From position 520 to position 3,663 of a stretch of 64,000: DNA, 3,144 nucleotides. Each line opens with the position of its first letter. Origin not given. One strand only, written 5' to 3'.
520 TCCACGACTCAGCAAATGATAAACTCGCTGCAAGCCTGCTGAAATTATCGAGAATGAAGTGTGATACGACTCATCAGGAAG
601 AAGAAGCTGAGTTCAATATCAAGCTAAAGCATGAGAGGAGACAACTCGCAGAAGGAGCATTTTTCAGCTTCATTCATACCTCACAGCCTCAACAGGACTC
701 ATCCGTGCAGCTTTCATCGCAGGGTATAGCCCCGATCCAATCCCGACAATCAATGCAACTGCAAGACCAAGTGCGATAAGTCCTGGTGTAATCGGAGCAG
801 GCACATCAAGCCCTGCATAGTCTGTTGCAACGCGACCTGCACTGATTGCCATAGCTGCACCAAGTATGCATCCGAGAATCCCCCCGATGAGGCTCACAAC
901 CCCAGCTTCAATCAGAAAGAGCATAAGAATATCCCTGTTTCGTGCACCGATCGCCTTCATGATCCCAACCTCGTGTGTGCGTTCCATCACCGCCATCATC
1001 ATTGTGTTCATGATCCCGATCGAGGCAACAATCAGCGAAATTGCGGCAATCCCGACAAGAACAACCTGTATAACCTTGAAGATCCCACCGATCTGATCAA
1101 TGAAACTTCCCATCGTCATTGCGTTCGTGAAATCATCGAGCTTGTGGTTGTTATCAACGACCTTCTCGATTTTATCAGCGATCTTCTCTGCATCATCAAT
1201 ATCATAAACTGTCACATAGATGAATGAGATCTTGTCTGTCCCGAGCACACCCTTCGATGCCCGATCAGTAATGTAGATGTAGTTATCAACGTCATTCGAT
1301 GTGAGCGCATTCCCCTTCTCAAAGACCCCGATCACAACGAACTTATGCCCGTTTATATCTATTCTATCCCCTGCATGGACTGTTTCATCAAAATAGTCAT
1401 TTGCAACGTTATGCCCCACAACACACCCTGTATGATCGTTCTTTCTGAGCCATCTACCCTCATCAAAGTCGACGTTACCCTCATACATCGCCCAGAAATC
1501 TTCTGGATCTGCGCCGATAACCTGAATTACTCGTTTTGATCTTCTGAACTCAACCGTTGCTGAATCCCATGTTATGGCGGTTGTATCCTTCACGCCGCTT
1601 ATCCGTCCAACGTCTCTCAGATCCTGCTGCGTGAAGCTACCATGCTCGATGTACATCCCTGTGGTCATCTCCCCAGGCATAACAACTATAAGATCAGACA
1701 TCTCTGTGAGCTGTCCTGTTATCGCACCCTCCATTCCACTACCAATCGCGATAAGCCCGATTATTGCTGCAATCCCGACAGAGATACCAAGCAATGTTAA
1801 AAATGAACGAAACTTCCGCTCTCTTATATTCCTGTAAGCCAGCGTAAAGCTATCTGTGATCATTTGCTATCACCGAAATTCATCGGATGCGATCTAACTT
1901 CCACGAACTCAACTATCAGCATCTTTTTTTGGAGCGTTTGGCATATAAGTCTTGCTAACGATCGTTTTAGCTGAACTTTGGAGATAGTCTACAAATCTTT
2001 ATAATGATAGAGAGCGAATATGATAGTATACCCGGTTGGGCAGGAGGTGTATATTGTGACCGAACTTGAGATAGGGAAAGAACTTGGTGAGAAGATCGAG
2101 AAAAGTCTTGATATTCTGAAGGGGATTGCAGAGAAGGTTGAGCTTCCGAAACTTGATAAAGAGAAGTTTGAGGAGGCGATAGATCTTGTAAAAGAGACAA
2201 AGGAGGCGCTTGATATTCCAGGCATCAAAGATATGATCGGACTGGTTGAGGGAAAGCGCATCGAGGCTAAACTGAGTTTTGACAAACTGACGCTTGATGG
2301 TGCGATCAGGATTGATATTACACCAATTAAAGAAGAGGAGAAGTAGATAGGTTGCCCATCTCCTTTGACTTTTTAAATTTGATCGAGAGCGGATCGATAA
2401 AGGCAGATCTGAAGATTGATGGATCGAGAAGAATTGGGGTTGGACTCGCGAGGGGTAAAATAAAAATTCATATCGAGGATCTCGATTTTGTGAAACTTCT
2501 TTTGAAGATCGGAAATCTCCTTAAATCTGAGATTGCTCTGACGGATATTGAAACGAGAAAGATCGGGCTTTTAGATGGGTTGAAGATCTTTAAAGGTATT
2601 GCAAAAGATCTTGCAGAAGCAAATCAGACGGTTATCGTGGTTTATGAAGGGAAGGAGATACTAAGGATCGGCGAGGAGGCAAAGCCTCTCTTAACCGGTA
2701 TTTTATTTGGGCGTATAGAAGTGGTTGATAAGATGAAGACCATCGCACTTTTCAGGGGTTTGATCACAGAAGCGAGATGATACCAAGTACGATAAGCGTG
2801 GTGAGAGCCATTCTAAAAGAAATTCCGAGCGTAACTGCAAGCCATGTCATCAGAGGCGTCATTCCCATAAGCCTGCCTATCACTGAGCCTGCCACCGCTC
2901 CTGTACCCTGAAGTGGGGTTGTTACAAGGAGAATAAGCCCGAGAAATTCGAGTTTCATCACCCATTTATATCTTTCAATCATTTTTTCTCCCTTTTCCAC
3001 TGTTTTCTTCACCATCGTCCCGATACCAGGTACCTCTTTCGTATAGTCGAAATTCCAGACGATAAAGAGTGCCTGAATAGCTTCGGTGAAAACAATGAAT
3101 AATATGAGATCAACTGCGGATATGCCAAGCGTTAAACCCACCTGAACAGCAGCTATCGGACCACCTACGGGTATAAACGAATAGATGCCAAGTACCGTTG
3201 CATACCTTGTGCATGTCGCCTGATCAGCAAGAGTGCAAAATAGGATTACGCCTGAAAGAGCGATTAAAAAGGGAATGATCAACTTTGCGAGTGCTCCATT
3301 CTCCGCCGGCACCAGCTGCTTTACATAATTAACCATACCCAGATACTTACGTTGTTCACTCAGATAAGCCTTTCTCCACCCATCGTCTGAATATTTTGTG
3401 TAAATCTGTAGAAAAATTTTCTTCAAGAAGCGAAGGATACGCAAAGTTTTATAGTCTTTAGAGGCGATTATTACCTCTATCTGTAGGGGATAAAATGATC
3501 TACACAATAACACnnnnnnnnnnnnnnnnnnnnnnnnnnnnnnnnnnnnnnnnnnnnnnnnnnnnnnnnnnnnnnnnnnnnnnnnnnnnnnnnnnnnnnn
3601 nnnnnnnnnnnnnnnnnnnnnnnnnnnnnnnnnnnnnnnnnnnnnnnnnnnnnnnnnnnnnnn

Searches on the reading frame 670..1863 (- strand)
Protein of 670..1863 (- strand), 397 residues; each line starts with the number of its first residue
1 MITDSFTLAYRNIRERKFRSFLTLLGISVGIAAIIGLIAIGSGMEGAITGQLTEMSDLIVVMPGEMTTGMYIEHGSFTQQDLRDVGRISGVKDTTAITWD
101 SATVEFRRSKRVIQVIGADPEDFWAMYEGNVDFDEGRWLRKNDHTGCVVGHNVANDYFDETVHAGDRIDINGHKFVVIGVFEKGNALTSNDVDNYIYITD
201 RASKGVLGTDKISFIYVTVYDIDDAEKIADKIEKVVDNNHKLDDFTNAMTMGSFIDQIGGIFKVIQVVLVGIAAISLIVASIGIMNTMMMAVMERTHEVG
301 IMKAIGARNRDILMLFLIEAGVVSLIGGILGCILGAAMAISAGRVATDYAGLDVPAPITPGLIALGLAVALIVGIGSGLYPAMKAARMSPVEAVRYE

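Call 76: search_protein_families(library=pfam, proteins=[window:670-1863:-], max_evalue=0.001)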
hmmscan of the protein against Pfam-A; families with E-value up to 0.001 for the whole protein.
window:670-1863:- (397 aa): 2 families
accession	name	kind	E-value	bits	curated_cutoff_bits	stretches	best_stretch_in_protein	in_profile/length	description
PF12704.14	MacB_PCD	-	5.8e-34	118.6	27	1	20-234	1-206/207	MacB-like periplasmic core domain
PF02687.27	FtsX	-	7.3e-22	78.1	25.5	1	272-390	3-120/120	FtsX-like permease C-terminal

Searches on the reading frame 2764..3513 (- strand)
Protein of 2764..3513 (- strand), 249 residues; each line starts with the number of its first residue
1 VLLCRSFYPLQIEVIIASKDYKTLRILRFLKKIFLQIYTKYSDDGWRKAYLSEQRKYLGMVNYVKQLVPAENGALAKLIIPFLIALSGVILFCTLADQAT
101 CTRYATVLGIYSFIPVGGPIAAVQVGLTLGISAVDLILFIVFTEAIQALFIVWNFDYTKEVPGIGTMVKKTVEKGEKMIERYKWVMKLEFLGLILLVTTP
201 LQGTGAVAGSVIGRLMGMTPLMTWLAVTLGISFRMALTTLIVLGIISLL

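Call 76: search_protein_families(library=pfam, proteins=[window:2764-3513:-], max_evalue=0.001)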
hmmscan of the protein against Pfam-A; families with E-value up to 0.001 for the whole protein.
window:2764-3513:- (249 aa): 1 family
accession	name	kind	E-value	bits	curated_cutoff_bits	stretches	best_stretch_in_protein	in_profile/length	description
PF06695.16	Sm_multidrug_ex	-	3.8e-15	57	30.7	1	122-233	5-117/121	Putative small multi-drug export protein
